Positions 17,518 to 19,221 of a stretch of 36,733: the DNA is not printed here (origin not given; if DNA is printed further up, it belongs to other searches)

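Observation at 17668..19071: MocD-MocE-like fusion inside the inositol operon: membrane di-iron oxygenase fused to a Rieske domain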

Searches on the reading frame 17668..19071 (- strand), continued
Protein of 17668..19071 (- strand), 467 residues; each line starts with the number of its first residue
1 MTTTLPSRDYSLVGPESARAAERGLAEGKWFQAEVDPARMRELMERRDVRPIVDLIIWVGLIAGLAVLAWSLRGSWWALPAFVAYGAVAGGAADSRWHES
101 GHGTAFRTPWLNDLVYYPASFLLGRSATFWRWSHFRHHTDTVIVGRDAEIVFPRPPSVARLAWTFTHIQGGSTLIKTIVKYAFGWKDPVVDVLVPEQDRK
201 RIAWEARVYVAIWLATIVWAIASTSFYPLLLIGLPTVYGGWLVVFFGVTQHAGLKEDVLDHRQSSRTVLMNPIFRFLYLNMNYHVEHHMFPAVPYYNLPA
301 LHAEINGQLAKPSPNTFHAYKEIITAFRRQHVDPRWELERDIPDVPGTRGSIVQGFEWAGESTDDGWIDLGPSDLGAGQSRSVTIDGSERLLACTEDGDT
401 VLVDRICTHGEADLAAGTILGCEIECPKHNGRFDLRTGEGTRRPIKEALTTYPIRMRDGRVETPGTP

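Call 62: search_protein_families(library=pfam, proteins=[P0123, P0184, P0230, P0226, P0155, P0182, P0223, P0132, P0135, P0139], max_evalue=0.001)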
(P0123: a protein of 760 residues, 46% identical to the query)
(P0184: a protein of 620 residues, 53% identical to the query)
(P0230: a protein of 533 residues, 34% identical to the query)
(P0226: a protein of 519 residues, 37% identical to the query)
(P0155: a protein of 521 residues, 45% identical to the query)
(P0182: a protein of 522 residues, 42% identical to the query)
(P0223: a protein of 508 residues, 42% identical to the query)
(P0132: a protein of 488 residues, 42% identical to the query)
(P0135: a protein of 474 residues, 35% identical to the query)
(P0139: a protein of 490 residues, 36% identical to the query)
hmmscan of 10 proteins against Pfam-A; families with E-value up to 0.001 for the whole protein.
P0123 (760 aa): 5 families
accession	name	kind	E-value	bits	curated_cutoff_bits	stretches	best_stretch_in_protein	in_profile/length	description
PF00487.30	FA_desaturase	-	1.8e-38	133.2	29.7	1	79-322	2-251/253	Fatty acid desaturase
PF00355.32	Rieske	-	5.4e-16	58.7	20.3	1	372-459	2-88/88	Rieske [2Fe-2S] domain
PF00175.26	NAD_binding_1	-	1.3e-15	58.4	22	1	633-741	2-107/109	Oxidoreductase NAD-binding domain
PF13806.12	Rieske_2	-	2.6e-08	34.1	27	1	372-468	2-102/104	Rieske-like [2Fe-2S] domain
PF00970.30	FAD_binding_6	-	0.00093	19.9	21.1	0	549-622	33-98/99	Oxidoreductase FAD-binding domain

P0184 (620 aa): 1 family
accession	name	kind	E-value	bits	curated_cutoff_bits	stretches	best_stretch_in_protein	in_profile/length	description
PF00487.30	FA_desaturase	-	2e-11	44.6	29.7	1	399-515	2-125/253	Fatty acid desaturase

P0230 (533 aa): 1 family
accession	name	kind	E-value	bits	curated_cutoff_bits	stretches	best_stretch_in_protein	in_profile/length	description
PF00487.30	FA_desaturase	-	1e-27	97.9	29.7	1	263-499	2-246/253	Fatty acid desaturase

P0226 (519 aa): 1 family
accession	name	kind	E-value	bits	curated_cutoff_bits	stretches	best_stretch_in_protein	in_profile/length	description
PF00487.30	FA_desaturase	-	4.8e-18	66.3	29.7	1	233-317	161-245/253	Fatty acid desaturase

P0155 (521 aa): 4 families
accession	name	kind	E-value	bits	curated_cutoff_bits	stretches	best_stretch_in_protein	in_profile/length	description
PF00487.30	FA_desaturase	-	9.6e-18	65.3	29.7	1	2-88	163-250/253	Fatty acid desaturase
PF00355.32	Rieske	-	1.1e-15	57.7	20.3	1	135-222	2-88/88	Rieske [2Fe-2S] domain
PF00175.26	NAD_binding_1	-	5.9e-15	56.3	22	1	393-500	2-105/109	Oxidoreductase NAD-binding domain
PF13806.12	Rieske_2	-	2.3e-05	24.7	27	1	135-231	2-102/104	Rieske-like [2Fe-2S] domain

P0182 (522 aa): 3 families
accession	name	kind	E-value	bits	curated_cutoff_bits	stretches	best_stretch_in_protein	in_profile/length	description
PF00355.32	Rieske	-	6.6e-16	58.4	20.3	1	187-273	2-87/88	Rieske [2Fe-2S] domain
PF00487.30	FA_desaturase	-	9.1e-16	58.8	29.7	1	3-111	139-247/253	Fatty acid desaturase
PF13806.12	Rieske_2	-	8.8e-06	26.1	27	1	187-283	2-102/104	Rieske-like [2Fe-2S] domain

P0223 (508 aa): 4 families
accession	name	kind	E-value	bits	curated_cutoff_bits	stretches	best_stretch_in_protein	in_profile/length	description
PF00355.32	Rieske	-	5.5e-15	55.5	20.3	1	147-218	18-88/88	Rieske [2Fe-2S] domain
PF00487.30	FA_desaturase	-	7.7e-15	55.8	29.7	1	4-75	179-250/253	Fatty acid desaturase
PF00175.26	NAD_binding_1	-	9.4e-13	49.2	22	1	383-490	1-108/109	Oxidoreductase NAD-binding domain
PF13806.12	Rieske_2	-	0.00026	21.3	27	1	136-224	7-99/104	Rieske-like [2Fe-2S] domain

P0132 (488 aa): 1 family
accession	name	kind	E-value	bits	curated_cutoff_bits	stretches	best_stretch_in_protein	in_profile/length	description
PF00487.30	FA_desaturase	-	7.7e-35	121.3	29.7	1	86-328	1-249/253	Fatty acid desaturase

P0135 (474 aa): 3 families
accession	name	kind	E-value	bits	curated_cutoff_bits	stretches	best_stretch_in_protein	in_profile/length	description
PF00487.30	FA_desaturase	-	1.8e-31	110.3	29.7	1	61-299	3-248/253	Fatty acid desaturase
PF00355.32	Rieske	-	2.1e-16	60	20.3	1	364-451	2-88/88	Rieske [2Fe-2S] domain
PF13806.12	Rieske_2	-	2.4e-07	31.1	27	1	364-461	2-103/104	Rieske-like [2Fe-2S] domain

P0139 (490 aa): 3 families
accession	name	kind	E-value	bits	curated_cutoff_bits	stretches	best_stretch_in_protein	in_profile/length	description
PF00487.30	FA_desaturase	-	2.3e-29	103.4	29.7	1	83-321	2-244/253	Fatty acid desaturase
PF00355.32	Rieske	-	4.5e-17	62.2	20.3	1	383-466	4-86/88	Rieske [2Fe-2S] domain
PF13806.12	Rieske_2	-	2.5e-09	37.4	27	1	384-477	5-102/104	Rieske-like [2Fe-2S] domain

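Call 63: find_encoding_contigs(protein=P0123, flank=10000, max_places=3)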
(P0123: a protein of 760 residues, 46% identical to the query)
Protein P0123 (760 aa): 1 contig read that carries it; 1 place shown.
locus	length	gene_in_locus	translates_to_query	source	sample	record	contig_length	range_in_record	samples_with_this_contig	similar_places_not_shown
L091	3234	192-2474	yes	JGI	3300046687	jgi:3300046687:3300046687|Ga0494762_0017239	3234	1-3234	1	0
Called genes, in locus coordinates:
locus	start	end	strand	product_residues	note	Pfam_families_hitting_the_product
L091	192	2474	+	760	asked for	PF00487:FA_desaturase, PF00355:Rieske, PF13806:Rieske_2, PF00175:NAD_binding_1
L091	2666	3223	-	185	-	-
